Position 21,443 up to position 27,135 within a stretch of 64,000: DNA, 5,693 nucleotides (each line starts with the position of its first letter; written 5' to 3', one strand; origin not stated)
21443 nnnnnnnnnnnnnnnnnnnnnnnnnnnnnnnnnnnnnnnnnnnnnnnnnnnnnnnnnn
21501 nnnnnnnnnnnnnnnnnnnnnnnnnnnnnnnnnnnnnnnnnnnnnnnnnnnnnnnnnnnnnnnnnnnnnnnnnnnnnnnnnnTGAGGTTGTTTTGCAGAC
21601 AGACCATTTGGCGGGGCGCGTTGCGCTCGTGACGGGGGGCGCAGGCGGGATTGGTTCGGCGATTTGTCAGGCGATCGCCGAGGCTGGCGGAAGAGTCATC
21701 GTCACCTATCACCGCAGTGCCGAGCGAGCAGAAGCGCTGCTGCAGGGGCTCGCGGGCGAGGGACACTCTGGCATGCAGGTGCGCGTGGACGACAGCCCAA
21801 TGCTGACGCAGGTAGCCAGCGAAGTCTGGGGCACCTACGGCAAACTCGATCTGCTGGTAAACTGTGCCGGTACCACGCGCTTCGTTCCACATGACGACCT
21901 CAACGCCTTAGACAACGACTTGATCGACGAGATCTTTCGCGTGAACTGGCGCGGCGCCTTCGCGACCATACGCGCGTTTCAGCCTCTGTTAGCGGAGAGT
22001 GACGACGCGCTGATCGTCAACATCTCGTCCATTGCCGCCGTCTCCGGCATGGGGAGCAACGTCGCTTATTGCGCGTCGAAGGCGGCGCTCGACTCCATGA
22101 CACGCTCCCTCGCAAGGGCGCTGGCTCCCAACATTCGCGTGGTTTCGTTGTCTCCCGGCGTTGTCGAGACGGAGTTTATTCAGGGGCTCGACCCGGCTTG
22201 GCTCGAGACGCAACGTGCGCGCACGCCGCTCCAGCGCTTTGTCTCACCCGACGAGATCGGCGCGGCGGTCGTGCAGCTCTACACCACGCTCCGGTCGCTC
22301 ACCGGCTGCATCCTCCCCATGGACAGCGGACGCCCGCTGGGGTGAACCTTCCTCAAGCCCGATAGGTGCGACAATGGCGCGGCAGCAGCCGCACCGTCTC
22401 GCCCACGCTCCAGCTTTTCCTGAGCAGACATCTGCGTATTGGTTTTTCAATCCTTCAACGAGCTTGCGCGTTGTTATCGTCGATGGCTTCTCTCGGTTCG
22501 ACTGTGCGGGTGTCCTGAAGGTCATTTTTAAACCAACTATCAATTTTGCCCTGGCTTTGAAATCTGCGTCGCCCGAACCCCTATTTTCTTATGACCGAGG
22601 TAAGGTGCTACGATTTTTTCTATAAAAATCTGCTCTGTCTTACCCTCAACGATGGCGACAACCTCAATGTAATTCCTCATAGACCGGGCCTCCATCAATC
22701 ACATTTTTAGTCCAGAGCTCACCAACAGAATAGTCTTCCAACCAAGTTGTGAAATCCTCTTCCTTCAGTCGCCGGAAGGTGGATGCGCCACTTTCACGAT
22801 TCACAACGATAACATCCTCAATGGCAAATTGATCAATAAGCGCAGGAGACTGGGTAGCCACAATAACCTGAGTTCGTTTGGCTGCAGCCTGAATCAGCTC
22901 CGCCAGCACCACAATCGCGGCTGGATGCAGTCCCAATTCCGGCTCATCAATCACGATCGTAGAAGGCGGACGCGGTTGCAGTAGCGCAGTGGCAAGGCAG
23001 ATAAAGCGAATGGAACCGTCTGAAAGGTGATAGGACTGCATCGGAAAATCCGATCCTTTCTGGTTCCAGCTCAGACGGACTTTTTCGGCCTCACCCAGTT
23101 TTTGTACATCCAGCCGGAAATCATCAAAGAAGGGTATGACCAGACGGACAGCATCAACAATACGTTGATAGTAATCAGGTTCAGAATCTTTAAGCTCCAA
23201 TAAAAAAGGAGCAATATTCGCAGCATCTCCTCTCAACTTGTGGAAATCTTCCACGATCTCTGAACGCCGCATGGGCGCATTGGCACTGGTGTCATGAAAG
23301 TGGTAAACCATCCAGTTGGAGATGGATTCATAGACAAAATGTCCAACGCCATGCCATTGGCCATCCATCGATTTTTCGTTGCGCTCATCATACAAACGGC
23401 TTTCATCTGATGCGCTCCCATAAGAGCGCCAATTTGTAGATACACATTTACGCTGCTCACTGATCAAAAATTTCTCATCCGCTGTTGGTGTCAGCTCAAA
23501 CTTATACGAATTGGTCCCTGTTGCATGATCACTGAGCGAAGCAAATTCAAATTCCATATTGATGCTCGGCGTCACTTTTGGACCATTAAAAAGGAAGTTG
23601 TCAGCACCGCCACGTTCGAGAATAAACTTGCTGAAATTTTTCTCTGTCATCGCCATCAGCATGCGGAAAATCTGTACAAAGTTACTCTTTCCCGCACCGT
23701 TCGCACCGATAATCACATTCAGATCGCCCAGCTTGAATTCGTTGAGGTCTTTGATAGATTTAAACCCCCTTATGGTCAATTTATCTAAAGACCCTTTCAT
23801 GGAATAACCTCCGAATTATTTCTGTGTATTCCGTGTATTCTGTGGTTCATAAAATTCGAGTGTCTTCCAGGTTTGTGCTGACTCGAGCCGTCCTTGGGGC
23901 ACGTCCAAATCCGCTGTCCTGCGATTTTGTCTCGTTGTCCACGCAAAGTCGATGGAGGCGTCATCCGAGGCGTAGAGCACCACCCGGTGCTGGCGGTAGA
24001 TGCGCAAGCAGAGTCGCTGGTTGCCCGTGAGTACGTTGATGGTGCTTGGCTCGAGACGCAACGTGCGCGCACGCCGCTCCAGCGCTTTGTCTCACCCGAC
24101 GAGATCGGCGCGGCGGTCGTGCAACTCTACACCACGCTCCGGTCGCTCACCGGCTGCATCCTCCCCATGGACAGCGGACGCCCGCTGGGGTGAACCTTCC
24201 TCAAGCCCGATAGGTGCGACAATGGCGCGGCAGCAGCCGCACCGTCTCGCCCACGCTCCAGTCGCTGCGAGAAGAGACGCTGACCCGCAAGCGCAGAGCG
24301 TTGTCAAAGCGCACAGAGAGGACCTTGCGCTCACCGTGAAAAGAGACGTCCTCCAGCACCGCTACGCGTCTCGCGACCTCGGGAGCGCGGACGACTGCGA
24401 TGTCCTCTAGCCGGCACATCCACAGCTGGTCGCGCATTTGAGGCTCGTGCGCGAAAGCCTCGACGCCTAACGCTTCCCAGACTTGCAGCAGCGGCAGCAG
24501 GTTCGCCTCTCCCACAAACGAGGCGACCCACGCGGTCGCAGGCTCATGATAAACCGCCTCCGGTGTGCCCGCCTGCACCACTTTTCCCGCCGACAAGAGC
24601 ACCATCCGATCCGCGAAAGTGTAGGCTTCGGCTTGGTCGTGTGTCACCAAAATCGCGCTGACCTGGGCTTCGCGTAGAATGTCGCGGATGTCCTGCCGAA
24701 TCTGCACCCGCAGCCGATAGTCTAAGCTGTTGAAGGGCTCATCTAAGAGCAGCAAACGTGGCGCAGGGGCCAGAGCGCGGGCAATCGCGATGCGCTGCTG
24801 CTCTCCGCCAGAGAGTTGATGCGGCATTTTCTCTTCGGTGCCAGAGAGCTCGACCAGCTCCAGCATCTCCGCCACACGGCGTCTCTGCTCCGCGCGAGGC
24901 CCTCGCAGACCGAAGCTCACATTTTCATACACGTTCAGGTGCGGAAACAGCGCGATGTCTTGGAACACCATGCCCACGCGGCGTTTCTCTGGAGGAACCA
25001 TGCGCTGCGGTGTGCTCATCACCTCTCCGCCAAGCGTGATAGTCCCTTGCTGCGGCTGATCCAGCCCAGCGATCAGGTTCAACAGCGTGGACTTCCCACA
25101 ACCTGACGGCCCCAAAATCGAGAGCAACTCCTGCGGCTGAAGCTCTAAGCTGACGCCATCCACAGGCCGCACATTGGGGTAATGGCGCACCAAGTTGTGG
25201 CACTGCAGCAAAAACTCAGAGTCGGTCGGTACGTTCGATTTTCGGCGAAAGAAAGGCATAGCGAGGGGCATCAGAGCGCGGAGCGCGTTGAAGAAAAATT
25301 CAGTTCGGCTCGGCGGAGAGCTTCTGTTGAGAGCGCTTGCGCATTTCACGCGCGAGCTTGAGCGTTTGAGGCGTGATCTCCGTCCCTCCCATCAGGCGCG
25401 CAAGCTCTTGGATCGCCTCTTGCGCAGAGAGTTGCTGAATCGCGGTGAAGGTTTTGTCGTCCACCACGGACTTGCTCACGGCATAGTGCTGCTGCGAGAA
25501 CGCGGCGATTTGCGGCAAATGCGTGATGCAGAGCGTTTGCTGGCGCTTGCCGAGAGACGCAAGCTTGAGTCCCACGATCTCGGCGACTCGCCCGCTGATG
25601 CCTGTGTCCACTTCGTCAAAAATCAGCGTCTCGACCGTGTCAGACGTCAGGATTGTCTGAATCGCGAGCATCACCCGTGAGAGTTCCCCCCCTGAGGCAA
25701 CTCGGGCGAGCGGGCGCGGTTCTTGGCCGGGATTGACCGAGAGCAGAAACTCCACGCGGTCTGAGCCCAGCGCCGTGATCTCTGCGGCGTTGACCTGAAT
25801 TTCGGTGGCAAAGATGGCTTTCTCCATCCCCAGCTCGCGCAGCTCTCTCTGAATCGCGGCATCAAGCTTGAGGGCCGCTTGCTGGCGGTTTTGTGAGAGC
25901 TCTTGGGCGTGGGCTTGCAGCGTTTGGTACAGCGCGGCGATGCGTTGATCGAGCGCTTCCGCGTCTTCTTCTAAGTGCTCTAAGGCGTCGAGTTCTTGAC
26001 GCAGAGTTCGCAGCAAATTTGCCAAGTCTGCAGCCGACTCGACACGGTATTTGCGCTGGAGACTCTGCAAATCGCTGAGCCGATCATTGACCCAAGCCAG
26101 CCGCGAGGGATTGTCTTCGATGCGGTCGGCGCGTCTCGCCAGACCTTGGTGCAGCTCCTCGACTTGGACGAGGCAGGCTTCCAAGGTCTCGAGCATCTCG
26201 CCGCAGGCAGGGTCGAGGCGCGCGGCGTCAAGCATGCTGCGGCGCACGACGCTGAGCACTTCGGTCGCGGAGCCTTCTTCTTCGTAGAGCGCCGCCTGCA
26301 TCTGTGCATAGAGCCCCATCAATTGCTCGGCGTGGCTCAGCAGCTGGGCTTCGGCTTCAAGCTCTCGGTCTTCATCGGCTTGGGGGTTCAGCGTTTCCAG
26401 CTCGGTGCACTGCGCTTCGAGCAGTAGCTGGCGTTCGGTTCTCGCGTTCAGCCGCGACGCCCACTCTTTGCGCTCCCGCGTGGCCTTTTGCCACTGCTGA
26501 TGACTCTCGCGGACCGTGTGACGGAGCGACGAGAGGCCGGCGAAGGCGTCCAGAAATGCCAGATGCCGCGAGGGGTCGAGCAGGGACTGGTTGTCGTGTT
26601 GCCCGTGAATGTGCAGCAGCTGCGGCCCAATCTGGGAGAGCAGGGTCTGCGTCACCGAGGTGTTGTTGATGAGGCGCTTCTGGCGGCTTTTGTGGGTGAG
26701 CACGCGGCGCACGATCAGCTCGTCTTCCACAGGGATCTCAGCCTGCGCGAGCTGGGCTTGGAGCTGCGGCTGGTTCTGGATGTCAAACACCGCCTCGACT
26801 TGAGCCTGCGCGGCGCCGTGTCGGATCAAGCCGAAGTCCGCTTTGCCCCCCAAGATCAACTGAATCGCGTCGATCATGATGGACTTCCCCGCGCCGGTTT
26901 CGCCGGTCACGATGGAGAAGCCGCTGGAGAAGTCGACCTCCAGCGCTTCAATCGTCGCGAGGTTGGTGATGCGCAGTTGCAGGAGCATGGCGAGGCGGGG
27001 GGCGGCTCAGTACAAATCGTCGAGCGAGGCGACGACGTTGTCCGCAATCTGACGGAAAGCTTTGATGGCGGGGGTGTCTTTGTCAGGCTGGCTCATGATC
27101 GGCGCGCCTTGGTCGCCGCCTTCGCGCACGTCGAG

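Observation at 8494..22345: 13-gene uncharacterised catabolic cluster with seven SnoaL/NTF2 domains, a MetE-like Zn enzyme, a HisD-like dehydrogenase and an RraA-like aldolase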

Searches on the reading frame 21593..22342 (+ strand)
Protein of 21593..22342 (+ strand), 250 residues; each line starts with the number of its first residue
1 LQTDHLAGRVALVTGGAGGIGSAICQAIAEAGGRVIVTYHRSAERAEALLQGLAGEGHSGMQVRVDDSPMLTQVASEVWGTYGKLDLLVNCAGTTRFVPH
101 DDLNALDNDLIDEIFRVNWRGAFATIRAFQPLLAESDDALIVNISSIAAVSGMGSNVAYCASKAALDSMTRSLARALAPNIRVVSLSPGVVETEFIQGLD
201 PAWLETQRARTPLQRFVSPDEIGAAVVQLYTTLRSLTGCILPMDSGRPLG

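Call 5: search_protein_families(library=pfam, proteins=[window:21593-22342:+], max_evalue=0.01)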
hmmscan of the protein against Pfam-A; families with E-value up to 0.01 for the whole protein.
window:21593-22342:+ (250 aa): 9 families
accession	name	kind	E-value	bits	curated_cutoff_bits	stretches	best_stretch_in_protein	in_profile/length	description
PF13561.12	adh_short_C2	-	3.3e-46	158.2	27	1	17-246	3-234/236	Enoyl-(Acyl carrier protein) reductase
PF00106.31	adh_short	-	9.4e-45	152.9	26.6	1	9-197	1-188/195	short chain dehydrogenase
PF08659.16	KR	-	4.9e-15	56.4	22.6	1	11-179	3-169/180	KR domain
PF01370.27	Epimerase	-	1.3e-08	35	20.9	1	11-189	1-170/240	NAD dependent epimerase/dehydratase family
PF03435.24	Sacchrp_dh_NADP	-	0.00011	23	25.1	1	16-95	5-79/129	Saccharopine dehydrogenase NADP binding domain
PF23441.1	SDR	-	0.00027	20.9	27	1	6-196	5-199/258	SDR-like rossmann domain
PF03807.23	F420_oxidored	-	0.0019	19.2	21.6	1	11-53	3-44/94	NADP oxidoreductase coenzyme F420-dependent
PF02719.21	Polysacc_synt_2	-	0.0023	17.6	20.2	1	12-75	2-64/293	Polysaccharide biosynthesis protein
PF16363.11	GDP_Man_Dehyd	-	0.0039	17.1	27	1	12-55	1-44/332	GDP-mannose 4,6 dehydratase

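Call 48: search_protein_families(library=ncbifam, proteins=[window:21593-22342:+], max_evalue=0.00001)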
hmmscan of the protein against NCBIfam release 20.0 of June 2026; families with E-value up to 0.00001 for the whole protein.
window:21593-22342:+ (250 aa): 231 families (the best 25 are shown)
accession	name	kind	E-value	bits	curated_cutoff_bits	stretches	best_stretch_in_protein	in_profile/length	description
NF005559.1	PRK07231.1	subfamily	1.5e-50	172.1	215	1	6-247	2-247/249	glucose 1-dehydrogenase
NF005067.0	PRK06484.1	equivalog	1.9e-43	148.8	713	1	6-246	7-250/524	short chain dehydrogenase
NF009466.0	PRK12826.1-2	subfamily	2.1e-43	148.6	222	1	9-247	4-244/248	3-oxoacyl-ACP reductase FabG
NF005309.0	PRK06841.1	subfamily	4.5e-41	141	286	1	5-238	12-243/255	GolD/DthD family dehydrogenase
NF006598.0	PRK09135.1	equivalog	4.8e-40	137.7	288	1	8-249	6-247/249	pteridine reductase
NF004791.0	PRK06138.1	equivalog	1.1e-39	136.2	312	1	5-246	2-248/252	SDR family oxidoreductase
NF004847.0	PRK06198.1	subfamily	1.3e-39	136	240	1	4-244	3-252/269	oxidoreductase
NF004198.0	PRK05653.1-3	equivalog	1.5e-39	135.9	296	1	5-247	4-246/248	3-oxoacyl-ACP reductase FabG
NF006597.0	PRK09134.1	equivalog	9.7e-39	133.2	281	1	5-249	9-249/261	SDR family oxidoreductase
NF009546.0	PRK12935.1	equivalog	2e-38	132.4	418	1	5-244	3-242/247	acetoacetyl-CoA reductase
TIGR01830.1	3oxo_ACP_reduc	equivalog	2.5e-38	132.1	297.75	1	11-246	1-237/239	3-oxoacyl-[acyl-carrier-protein] reductase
NF005893.0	PRK07856.1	equivalog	2.1e-36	125.5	255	1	5-241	6-235/255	SDR family oxidoreductase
NF047420.2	EF_P_mod_YmfI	equivalog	2.4e-36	125.6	238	1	11-245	2-233/236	elongation factor P 5-aminopentanone reductase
NF005873.0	PRK07814.1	equivalog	7.9e-36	123.8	346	1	5-246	7-250/263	SDR family oxidoreductase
TIGR01829.1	AcAcCoA_reduct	subfamily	2.9e-35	122.1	302.1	1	9-232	1-224/242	acetoacetyl-CoA reductase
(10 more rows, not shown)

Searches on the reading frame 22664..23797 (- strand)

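Call 5: search_protein_families(library=pfam, proteins=[window:22664-23797:-], max_evalue=0.01)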
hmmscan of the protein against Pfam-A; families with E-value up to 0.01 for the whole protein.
window:22664-23797:- (377 aa): 7 families
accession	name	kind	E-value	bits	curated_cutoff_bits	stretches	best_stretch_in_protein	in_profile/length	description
PF13304.12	AAA_21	-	3.5e-37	129.5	27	1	26-322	1-304/304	AAA domain, putative AbiEii toxin, Type IV TA system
PF13175.12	AAA_15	-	8.6e-18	65.5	32.1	2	4-98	3-112/374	AAA ATPase domain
PF02463.25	SMC_N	-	4.5e-12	46.3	40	1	4-324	2-205/220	RecF/RecN/SMC N terminal domain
PF11398.14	DUF2813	-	9.9e-08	32.2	21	0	280-349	286-353/372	Protein of unknown function (DUF2813)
PF13476.12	AAA_23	-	3e-07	31.7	27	1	6-88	1-84/201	AAA domain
PF00005.33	ABC_tran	-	5.2e-05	24.3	25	0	21-51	8-38/137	ABC transporter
PF13166.12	AAA_13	-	0.0049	16.1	36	1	20-63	11-58/713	AAA domain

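Call 82: search_protein_families(library=padloc, proteins=[window:22664-23797:-], max_evalue=0.001)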
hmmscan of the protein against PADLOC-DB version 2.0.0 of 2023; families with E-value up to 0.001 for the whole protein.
window:22664-23797:- (377 aa): 125 families (the best 25 are shown)
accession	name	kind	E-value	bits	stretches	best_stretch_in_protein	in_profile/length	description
PDLC04175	HEC-01A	-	6.6e-141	467.6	1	3-371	5-362/363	-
PDLC04174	HEC-01A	-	3.5e-81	270.3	1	135-371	25-262/264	-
PDLC04177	HEC-01A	-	6e-62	207.9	2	161-369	185-390/393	-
PDLC04178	HEC-01A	-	3.2e-51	172.6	1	4-366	9-379/399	-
PDLC04183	HEC-01A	-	2.1e-50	169.9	2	155-369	186-400/402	-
PDLC04176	HEC-01A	-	1e-47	161.3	1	4-370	3-368/371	-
PDLC04182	HEC-01A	-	1.9e-37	127.2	2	157-369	192-402/406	-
PDLC02980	AriA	-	1.2e-32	112.1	1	26-322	1-304/304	-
PDLC04135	mad3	-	1.6e-32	111.4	1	4-366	2-373/374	mads_3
PDLC04179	HEC-01A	-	2.6e-32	110.5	2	176-371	261-455/459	-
PDLC04391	PDC-M07A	-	3.7e-32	109.8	2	99-368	129-402/412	-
PDLC04144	HEC-01B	-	7.6e-32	108.9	2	157-369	182-391/395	-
PDLC04392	PDC-M07A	-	9e-31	105.4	2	174-368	204-404/432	-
PDLC04393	PDC-M07A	-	9.6e-30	101.9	2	174-368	206-406/435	-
PDLC04180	HEC-01A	-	1e-27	95.3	2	210-347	207-349/382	-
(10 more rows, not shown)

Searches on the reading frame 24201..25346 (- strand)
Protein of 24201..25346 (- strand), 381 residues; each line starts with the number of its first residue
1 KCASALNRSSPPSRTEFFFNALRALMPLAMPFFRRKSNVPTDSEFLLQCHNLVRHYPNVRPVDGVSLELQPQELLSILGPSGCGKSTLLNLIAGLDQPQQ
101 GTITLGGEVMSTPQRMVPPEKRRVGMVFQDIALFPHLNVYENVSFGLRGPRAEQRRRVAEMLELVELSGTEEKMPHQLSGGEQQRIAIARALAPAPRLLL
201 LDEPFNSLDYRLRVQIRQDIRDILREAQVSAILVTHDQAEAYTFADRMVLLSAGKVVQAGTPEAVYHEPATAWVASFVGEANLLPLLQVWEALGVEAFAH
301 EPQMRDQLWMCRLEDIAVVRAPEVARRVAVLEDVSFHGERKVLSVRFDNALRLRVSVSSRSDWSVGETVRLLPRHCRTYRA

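Call 80: search_protein_families(library=pfam, proteins=[window:24201-25346:-], max_evalue=0.0001)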
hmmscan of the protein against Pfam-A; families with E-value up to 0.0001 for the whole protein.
window:24201-25346:- (381 aa): 2 families
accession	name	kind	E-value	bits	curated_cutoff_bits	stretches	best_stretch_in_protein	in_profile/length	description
PF00005.33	ABC_tran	-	3.1e-39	135.2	25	1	63-206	2-137/137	ABC transporter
PF13304.12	AAA_21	-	1e-08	36.1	27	1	175-238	235-300/304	AAA domain, putative AbiEii toxin, Type IV TA system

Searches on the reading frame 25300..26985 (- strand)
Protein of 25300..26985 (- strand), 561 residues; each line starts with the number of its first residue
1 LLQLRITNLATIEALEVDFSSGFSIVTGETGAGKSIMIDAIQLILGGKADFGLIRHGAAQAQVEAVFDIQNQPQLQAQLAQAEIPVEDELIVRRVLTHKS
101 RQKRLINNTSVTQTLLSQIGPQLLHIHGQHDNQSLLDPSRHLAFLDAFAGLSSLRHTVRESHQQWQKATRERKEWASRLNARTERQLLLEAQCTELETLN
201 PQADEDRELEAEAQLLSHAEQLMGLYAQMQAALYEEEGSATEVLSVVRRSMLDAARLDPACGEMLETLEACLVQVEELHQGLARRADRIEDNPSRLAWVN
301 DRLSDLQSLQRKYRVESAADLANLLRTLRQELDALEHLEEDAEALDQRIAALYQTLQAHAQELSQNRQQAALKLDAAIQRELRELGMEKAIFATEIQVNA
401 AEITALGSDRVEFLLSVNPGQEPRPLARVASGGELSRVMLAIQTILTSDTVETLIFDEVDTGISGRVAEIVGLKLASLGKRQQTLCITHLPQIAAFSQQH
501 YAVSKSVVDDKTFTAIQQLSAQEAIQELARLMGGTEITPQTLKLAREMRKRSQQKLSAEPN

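Call 80: search_protein_families(library=pfam, proteins=[window:25300-26985:-], max_evalue=0.0001)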
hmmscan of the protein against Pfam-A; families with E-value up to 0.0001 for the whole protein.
window:25300-26985:- (561 aa): 3 families
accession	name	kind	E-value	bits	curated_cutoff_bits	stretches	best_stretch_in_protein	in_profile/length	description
PF02463.25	SMC_N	-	1.4e-14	54.5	40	1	3-505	4-213/220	RecF/RecN/SMC N terminal domain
PF13476.12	AAA_23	-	1.6e-13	52.2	27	1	3-212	1-189/201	AAA domain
PF13555.12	AAA_29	-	2.1e-06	27.8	27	1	2-48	2-49/61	P-loop containing region of AAA domain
